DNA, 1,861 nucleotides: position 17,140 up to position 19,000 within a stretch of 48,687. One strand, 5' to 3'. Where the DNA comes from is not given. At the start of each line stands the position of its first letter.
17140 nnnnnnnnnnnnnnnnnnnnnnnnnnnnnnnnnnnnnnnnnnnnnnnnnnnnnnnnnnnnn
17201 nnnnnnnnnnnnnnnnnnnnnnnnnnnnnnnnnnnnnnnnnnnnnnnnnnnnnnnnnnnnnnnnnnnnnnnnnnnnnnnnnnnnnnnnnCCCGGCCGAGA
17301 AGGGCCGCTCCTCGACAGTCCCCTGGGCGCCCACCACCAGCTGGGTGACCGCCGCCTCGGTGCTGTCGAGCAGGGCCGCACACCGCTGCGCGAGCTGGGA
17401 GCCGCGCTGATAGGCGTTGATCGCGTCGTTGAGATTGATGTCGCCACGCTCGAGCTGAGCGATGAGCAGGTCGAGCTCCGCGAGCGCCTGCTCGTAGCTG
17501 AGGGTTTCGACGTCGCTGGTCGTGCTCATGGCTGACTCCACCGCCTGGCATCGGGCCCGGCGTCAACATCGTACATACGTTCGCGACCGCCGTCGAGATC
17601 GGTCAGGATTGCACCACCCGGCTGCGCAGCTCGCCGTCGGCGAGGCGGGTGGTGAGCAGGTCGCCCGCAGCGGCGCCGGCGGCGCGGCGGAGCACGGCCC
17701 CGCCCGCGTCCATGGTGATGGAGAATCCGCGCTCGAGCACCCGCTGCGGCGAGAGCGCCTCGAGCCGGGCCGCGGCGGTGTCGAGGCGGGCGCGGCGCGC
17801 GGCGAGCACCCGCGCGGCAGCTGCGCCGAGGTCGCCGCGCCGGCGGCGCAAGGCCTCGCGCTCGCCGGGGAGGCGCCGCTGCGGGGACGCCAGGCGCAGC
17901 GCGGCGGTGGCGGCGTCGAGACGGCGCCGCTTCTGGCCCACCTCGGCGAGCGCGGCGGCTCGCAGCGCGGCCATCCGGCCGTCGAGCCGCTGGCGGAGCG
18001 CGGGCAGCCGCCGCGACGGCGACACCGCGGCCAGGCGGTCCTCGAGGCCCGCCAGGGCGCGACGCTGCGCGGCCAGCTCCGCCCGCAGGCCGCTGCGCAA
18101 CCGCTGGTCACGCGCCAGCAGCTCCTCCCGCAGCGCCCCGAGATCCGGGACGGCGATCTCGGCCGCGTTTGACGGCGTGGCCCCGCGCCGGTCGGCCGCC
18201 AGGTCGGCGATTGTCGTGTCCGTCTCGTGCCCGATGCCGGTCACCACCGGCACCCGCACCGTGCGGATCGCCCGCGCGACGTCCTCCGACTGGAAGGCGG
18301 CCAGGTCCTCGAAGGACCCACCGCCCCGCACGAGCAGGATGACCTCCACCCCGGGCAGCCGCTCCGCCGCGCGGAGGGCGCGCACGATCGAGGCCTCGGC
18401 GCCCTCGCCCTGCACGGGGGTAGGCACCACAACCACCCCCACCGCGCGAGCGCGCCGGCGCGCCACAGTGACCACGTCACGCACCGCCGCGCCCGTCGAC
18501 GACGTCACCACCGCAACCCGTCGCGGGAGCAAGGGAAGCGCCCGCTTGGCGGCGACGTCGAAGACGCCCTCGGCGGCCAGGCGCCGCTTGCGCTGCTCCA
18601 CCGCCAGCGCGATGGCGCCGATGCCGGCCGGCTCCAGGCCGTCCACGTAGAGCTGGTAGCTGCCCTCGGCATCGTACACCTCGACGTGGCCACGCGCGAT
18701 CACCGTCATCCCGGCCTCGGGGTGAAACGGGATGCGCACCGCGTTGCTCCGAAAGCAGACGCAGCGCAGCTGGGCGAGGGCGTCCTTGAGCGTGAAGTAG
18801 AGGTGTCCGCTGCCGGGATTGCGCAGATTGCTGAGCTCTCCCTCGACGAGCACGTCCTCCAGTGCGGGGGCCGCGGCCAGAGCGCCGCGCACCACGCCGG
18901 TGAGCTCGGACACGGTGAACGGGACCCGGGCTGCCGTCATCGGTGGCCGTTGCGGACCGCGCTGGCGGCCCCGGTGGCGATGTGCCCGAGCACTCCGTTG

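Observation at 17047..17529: ExoVII small subunit (XseB) fused to an SSB-style disordered linker and a C-terminal ........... acidic tip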

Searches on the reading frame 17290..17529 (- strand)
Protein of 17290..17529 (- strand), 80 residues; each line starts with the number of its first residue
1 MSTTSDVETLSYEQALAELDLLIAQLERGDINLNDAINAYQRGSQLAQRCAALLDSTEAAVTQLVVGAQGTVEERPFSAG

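Call 20: search_protein_representatives(protein=window:17290-17529:-)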
Query: 80 residues. Proteins with E-value up to 0.001 (for the whole library): 4254; up to 1e-10: 46; up to 1e-30: 1. The best 150 are listed.
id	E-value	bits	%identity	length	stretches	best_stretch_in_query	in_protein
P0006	4.6e-31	121.8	76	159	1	1-79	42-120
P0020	1.3e-21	92.0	63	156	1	2-79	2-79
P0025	1.7e-21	91.7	66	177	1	4-79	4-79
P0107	5.0e-20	87.0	61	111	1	5-78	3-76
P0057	1.7e-19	85.3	63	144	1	4-78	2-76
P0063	6.4e-19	83.5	58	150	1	2-77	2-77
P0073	1.4e-18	82.4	62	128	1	5-78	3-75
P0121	2.9e-18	81.4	57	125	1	5-80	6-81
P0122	1.0e-17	79.7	61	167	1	1-78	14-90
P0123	2.9e-17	78.3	57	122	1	5-78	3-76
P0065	3.9e-17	77.9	59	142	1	5-78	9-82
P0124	5.4e-17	77.4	58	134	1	1-77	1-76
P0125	1.3e-16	76.2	59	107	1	5-73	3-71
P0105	2.1e-16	75.5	61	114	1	7-77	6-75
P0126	1.3e-15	73.1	55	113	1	3-73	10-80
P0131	1.5e-14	69.7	49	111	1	5-78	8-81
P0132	1.6e-14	69.6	53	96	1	4-77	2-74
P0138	3.7e-13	65.3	49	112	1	4-68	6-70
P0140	5.8e-13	64.7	46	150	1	3-80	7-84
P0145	5.6e-12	61.6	50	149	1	6-77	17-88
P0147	6.2e-12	61.5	46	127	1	5-74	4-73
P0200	1.9e-09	53.6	43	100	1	5-79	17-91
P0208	2.2e-09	53.4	40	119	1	6-77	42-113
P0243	6.0e-09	52.0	41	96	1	3-71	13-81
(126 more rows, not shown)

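Call 22: list_cluster_members(proteins=[P0132, P0138, P0140, P0145, P0200, P0208, P0243, P0131, P0126, P0147])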
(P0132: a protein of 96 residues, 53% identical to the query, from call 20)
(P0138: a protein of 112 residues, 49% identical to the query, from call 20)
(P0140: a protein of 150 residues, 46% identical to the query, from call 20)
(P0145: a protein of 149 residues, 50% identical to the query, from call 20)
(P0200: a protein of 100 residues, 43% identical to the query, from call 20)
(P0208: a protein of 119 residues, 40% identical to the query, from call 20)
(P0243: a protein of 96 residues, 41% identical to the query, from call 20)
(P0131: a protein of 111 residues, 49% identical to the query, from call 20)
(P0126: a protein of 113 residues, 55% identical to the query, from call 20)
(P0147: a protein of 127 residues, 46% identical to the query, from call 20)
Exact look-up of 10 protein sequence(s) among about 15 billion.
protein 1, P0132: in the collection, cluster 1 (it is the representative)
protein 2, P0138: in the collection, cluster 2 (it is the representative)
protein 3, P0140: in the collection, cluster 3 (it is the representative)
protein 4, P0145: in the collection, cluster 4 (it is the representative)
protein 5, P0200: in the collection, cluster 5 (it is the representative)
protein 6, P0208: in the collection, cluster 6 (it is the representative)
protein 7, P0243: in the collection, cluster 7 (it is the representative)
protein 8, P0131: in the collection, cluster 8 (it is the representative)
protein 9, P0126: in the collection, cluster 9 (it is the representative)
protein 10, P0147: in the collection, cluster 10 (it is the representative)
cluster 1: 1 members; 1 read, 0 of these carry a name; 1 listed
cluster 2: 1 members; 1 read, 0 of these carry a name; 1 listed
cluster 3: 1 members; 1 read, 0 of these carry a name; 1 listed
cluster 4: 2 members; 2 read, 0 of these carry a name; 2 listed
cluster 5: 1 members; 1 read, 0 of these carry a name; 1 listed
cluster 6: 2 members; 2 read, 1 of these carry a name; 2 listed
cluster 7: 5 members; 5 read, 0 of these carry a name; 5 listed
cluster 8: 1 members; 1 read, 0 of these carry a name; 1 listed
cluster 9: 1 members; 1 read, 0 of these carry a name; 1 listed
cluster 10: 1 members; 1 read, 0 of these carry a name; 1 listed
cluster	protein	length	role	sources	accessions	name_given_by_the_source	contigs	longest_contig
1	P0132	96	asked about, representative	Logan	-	-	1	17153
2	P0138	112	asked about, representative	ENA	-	-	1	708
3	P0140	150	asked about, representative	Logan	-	-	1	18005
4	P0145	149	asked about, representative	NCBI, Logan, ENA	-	-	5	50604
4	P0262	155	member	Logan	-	-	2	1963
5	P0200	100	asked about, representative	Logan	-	-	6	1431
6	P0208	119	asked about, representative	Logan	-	-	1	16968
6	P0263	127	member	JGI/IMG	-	exodeoxyribonuclease VII small subunit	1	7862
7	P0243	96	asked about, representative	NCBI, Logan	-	-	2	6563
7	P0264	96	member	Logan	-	-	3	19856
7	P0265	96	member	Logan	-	-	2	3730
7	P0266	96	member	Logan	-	-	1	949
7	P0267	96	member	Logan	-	-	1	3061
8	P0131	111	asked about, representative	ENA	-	-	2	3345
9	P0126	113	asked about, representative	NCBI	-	-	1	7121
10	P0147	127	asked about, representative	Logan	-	-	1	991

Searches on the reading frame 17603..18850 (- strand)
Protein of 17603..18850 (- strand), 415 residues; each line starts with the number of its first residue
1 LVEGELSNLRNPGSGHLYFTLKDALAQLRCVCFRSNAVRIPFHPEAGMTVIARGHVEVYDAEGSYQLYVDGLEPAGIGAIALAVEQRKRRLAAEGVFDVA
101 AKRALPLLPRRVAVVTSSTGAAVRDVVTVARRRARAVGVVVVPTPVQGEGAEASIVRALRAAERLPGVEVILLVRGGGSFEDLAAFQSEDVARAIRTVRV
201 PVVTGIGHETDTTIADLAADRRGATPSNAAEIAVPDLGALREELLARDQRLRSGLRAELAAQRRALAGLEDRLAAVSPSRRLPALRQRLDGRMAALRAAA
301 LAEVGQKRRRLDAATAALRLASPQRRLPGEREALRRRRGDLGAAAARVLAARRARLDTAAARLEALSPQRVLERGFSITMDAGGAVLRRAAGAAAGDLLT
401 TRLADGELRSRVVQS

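Call 3: search_protein_families(library=pfam, proteins=[window:17603-18850:-], max_evalue=0.01)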
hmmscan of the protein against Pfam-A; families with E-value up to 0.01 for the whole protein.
window:17603-18850:- (415 aa): 3 families
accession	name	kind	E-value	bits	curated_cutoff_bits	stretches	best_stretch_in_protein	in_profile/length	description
PF02601.20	Exonuc_VII_L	-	5.9e-92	309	35.9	1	96-410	1-314/315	Exonuclease VII, large subunit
PF13742.12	tRNA_anti_2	-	7.1e-24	84.3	27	1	2-72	24-94/95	OB-fold nucleic acid binding domain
PF01336.31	tRNA_anti-codon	-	8.5e-12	45.3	27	1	2-74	3-74/75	OB-fold nucleic acid binding domain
